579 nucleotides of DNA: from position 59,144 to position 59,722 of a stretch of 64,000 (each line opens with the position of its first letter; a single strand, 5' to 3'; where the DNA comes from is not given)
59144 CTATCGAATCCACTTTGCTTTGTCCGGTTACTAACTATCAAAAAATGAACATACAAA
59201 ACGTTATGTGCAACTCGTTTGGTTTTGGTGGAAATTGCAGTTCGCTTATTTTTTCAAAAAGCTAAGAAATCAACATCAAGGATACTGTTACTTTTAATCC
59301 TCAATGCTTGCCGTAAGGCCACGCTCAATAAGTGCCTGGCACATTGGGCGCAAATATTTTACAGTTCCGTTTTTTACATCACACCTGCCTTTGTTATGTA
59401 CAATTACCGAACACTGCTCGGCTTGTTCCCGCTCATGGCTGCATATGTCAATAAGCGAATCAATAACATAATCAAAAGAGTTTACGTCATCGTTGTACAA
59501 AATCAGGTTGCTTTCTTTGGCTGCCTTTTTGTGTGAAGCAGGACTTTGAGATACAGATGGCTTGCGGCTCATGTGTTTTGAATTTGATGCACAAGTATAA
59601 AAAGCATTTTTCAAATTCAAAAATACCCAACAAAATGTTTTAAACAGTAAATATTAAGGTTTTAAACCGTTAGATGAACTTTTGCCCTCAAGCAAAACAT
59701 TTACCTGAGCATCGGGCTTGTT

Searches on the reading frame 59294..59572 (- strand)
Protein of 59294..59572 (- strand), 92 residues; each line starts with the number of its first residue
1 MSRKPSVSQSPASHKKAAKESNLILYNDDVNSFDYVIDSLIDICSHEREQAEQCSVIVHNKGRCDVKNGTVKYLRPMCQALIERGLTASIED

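Call 30: find_encoding_contigs(protein=window:59294-59572:-, flank=8000, max_places=5)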
Protein window:59294-59572:- (92 aa): 2 contigs read that carry it; 1 place shown.
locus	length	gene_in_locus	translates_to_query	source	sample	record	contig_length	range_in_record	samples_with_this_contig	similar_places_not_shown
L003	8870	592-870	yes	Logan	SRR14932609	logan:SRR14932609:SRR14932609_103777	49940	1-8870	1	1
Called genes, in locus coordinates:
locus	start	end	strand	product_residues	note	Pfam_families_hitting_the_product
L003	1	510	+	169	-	?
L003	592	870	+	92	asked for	PF02617:ClpS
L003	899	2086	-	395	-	PF00109:ketoacyl-synt, PF00108:Thiolase_N (faint), PF02801:Ketoacyl-synt_C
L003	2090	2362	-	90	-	PF00550:PP-binding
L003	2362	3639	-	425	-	PF12679:ABC2_membrane_2, PF12698:ABC2_membrane_3, PF01061:ABC2_membrane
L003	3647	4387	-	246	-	PF00005:ABC_tran, PF13304:AAA_21 (faint)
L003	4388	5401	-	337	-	PF14399:BtrH_N, PF16169:DUF4872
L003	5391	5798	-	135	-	-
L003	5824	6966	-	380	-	PF00108:Thiolase_N (faint), PF08545:ACP_syn_III (faint), PF08541:ACP_syn_III_C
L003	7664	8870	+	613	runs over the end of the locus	PF18962:Por_Secre_tail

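Call 69: find_homologous_proteins(query=window:59294-59572:-, max_evalue=1e-20)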
Query window:59294-59572:- (92 aa): 81 proteins with E <= 1e-20 among 93 candidates.
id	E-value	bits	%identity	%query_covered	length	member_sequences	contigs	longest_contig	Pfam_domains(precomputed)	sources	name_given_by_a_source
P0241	3.7e-54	198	100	100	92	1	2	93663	PF02617.23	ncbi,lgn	-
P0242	4.6e-39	150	78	99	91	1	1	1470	PF02617.23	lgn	-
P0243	5.1e-39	150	76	99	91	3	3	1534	PF02617.23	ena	-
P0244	4.0e-38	147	71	99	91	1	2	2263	PF02617.23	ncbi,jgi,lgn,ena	jgi:ATP-dependent Clp protease adaptor protein ClpS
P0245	3.8e-31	125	74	80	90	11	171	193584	PF02617.23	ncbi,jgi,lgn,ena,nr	ncbi:MAG TPA: ATP-dependent Clp protease adaptor ClpS [Bacteroidia bacterium]|nr:ATP-dependent Clp p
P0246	5.9e-31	124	72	83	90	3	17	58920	PF02617.23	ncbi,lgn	-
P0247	1.4e-30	123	67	86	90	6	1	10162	PF02617.23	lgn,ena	-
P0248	1.5e-30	123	60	99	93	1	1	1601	PF02617.23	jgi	jgi:ATP-dependent Clp protease adaptor protein ClpS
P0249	3.1e-30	122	65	87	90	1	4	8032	PF02617.23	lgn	-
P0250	4.1e-30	121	58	99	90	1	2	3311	PF02617.23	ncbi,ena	-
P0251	8.3e-30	120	66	86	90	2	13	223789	PF02617.23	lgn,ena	-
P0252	9.9e-30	120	57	99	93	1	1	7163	PF02617.23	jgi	jgi:ATP-dependent Clp protease adaptor protein ClpS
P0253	1.1e-29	120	60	91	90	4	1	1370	PF02617.23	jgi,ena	-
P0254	2.0e-29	119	68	84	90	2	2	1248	PF02617.23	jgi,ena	-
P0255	2.5e-29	119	60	90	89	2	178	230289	PF02617.23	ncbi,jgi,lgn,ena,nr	ncbi:MAG: ATP-dependent Clp protease adaptor ClpS [Bacteroidetes bacterium]|nr:ATP-dependent Clp pro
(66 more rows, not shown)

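Call 70: find_encoding_contigs(protein=P0242, flank=10000, max_places=3)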
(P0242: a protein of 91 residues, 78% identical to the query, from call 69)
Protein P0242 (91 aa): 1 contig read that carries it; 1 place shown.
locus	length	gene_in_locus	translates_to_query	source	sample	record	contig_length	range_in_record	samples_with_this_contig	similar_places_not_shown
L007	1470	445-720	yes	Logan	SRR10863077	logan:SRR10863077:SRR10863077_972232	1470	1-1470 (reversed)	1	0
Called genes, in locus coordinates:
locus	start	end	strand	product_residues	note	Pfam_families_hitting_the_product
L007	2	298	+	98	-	?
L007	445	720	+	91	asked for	PF02617:ClpS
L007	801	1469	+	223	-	?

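Call 71: find_encoding_contigs(protein=P0244, flank=10000, max_places=3)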
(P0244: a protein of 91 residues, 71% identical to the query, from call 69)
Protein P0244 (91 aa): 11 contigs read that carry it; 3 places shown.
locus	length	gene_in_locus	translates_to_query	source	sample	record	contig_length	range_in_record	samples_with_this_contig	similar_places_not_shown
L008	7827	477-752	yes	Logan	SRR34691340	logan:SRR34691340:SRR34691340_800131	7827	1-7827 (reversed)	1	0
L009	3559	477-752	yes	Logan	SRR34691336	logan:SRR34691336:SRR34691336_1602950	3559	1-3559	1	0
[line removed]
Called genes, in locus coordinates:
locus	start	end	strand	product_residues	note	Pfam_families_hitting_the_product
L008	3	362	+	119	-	?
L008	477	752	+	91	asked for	PF02617:ClpS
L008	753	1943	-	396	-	PF00109:ketoacyl-synt, PF00108:Thiolase_N (faint), PF02801:Ketoacyl-synt_C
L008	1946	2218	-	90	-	PF00550:PP-binding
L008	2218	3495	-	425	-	PF12679:ABC2_membrane_2, PF12698:ABC2_membrane_3, PF01061:ABC2_membrane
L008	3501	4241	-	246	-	PF00005:ABC_tran, PF13304:AAA_21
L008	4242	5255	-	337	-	PF14399:BtrH_N, PF16169:DUF4872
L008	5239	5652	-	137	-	-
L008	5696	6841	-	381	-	PF08541:ACP_syn_III_C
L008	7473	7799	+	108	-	-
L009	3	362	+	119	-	?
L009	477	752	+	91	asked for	PF02617:ClpS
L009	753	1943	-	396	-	PF00109:ketoacyl-synt, PF00108:Thiolase_N (faint), PF02801:Ketoacyl-synt_C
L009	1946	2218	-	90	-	PF00550:PP-binding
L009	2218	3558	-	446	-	?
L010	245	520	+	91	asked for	PF02617:ClpS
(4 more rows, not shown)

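Call 72: find_encoding_contigs(protein=P0245, flank=10000, max_places=3)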
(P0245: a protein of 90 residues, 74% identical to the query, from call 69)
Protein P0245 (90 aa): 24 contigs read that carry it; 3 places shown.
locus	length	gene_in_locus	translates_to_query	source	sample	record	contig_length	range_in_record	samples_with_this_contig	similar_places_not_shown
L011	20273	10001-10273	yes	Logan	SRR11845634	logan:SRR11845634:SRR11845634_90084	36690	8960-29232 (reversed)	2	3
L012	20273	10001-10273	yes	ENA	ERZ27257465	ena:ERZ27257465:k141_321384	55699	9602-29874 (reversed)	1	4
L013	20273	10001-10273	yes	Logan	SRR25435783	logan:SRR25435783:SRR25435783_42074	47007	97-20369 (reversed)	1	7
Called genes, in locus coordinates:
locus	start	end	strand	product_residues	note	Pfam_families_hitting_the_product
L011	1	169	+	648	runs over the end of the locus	PF07715:Plug, PF00593:TonB_dep_Rec_b-barrel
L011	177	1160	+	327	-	PF14717:DUF4465, PF18962:Por_Secre_tail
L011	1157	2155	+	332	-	PF18962:Por_Secre_tail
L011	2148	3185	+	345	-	PF16819:DUF5074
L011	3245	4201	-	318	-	-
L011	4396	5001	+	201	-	PF01728:FtsJ, PF13847:Methyltransf_31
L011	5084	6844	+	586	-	PF18911:PKD_4 (weak), PF00801:PKD (weak), PF19081:Ig_7 (weak), PF18962:Por_Secre_tail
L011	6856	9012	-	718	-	PF10459:Peptidase_S46, PF13365:Trypsin_2 (faint)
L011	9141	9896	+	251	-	-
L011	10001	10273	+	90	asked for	PF02617:ClpS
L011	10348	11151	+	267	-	PF01435:Peptidase_M48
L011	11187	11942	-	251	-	PF06966:DUF1295 (weak), PF04191:PEMT, PF04140:ICMT (weak)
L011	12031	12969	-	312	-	-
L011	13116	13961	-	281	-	PF01869:BcrAD_BadFG (weak)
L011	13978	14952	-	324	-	PF00365:PFK, PF01513:NAD_kinase (weak)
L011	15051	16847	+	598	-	PF07675:Cleaved_Adhesin, PF18962:Por_Secre_tail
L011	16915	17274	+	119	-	PF01035:DNA_binding_1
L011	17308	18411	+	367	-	PF01883:FeS_assembly_P, PF00142:Fer4_NifH (faint), PF01656:CbiA, PF02374:ArsA_ATPase (weak), PF09140:MipZ, PF10609:ParA, PF13614:AAA_31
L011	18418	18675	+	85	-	PF01106:NifU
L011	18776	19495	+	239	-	-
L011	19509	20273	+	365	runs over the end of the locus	PF02568:ThiI (faint), PF03054:tRNA_Me_trans, PF20259:tRNA_Me_trans_M, PF20258:tRNA_Me_trans_C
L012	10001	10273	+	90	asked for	PF02617:ClpS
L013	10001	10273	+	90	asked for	PF02617:ClpS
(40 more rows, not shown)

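Call 73: find_encoding_contigs(protein=P0246, flank=10000, max_places=2)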
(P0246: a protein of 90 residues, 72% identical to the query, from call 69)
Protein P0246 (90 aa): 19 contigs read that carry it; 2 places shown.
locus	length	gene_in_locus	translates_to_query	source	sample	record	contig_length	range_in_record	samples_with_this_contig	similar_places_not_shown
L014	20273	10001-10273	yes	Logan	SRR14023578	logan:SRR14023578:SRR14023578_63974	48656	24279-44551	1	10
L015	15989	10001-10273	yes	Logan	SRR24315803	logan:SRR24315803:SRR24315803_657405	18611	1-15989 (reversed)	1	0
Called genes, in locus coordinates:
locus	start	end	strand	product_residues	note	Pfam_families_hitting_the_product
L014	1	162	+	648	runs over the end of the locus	PF07715:Plug, PF00593:TonB_dep_Rec_b-barrel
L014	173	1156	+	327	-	PF14717:DUF4465, PF18962:Por_Secre_tail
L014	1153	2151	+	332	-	PF18962:Por_Secre_tail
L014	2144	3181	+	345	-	PF16819:DUF5074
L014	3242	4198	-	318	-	-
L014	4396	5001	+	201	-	PF01728:FtsJ, PF13847:Methyltransf_31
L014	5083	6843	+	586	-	PF00801:PKD (faint), PF18911:PKD_4 (weak), PF19081:Ig_7 (weak), PF18962:Por_Secre_tail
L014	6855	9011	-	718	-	PF10459:Peptidase_S46, PF13365:Trypsin_2 (faint)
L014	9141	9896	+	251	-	-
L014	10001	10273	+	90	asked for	PF02617:ClpS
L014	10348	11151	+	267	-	PF01435:Peptidase_M48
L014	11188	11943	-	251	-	PF06966:DUF1295 (weak), PF04191:PEMT, PF04140:ICMT (weak)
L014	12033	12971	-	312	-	-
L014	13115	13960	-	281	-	PF01869:BcrAD_BadFG (weak)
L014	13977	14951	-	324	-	PF00365:PFK, PF01513:NAD_kinase (faint)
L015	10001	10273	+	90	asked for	PF02617:ClpS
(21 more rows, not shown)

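Call 76: find_encoding_contigs(protein=P0243, flank=10000, max_places=4)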
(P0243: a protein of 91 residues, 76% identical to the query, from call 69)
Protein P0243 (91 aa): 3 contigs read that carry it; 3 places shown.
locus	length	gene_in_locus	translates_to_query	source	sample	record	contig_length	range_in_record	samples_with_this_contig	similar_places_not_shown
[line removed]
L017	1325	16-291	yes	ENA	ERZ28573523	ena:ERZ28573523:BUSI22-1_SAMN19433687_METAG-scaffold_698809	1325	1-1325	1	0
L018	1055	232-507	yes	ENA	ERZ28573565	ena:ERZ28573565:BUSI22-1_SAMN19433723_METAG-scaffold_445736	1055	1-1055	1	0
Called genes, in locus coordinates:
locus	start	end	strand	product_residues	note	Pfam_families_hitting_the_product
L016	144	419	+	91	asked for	PF02617:ClpS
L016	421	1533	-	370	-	?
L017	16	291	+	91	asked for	PF02617:ClpS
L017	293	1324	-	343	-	?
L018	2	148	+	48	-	?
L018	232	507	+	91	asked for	PF02617:ClpS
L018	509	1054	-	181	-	?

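Call 77: find_encoding_contigs(protein=P0251, flank=10000, max_places=2)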
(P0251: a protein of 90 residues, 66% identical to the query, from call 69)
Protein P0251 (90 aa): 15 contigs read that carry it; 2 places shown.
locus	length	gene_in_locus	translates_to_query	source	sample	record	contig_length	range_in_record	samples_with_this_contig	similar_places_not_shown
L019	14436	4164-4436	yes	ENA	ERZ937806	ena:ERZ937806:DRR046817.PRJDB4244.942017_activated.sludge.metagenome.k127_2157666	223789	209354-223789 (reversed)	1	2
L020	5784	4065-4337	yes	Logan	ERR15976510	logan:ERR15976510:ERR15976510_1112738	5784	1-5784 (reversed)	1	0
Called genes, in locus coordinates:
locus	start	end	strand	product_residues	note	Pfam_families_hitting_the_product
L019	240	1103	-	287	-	PF00140:Sigma70_r1_2, PF04542:Sigma70_r2, PF04539:Sigma70_r3, PF04545:Sigma70_r4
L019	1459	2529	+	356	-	PF01479:S4, PF00849:PseudoU_synth_2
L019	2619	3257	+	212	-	PF02660:G3P_acyltransf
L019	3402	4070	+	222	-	-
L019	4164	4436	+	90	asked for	PF02617:ClpS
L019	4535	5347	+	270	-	PF01435:Peptidase_M48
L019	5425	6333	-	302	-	PF01745:IPT, PF01715:IPPT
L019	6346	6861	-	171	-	-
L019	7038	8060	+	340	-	PF01557:FAA_hydrolase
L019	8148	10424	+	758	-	PF13328:HD_4, PF01966:HD, PF04607:RelA_SpoT, PF02824:TGS, PF28438:RelA_RIS, PF13291:ACT_4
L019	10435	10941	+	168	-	-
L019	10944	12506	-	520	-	PF18962:Por_Secre_tail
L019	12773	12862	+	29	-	-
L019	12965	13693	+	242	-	PF01346:FKBP_N, PF00254:FKBP_C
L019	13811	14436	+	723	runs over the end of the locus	PF20434:BD-FAE (faint), PF00930:DPPIV_N, PF02129:Peptidase_S15 (weak), PF00561:Abhydrolase_1 (faint), PF00326:Peptidase_S9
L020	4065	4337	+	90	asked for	PF02617:ClpS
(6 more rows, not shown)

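Call 80: search_protein_families(library=pfam, proteins=[L019:3402-4070:+, L011:9141-9896:+], max_evalue=1)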
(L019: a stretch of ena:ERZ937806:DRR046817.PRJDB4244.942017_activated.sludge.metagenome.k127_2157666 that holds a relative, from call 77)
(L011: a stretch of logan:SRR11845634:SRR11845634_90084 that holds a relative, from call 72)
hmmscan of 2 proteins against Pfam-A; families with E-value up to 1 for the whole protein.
L019:3402-4070:+ (222 aa): 0 families

L011:9141-9896:+ (251 aa): 0 families

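Call 81: search_protein_families(library=ncbifam, proteins=[L019:3402-4070:+, L011:9141-9896:+], max_evalue=1)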
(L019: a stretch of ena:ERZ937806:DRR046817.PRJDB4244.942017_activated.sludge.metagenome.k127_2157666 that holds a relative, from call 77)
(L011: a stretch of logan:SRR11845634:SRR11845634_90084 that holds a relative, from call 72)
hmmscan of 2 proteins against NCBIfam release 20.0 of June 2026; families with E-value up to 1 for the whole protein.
L019:3402-4070:+ (222 aa): 2 families
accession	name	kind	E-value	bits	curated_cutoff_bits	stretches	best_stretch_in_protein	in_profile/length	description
NF053665.1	TransRegDtxRActin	equivalog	0.036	13.5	290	1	150-206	130-181/233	iron-dependent transcriptional repressor DtxR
NF052590.1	ArlF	equivalog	0.6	10.3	110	1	161-209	48-97/137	archaellum stator protein ArlF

L011:9141-9896:+ (251 aa): 0 families
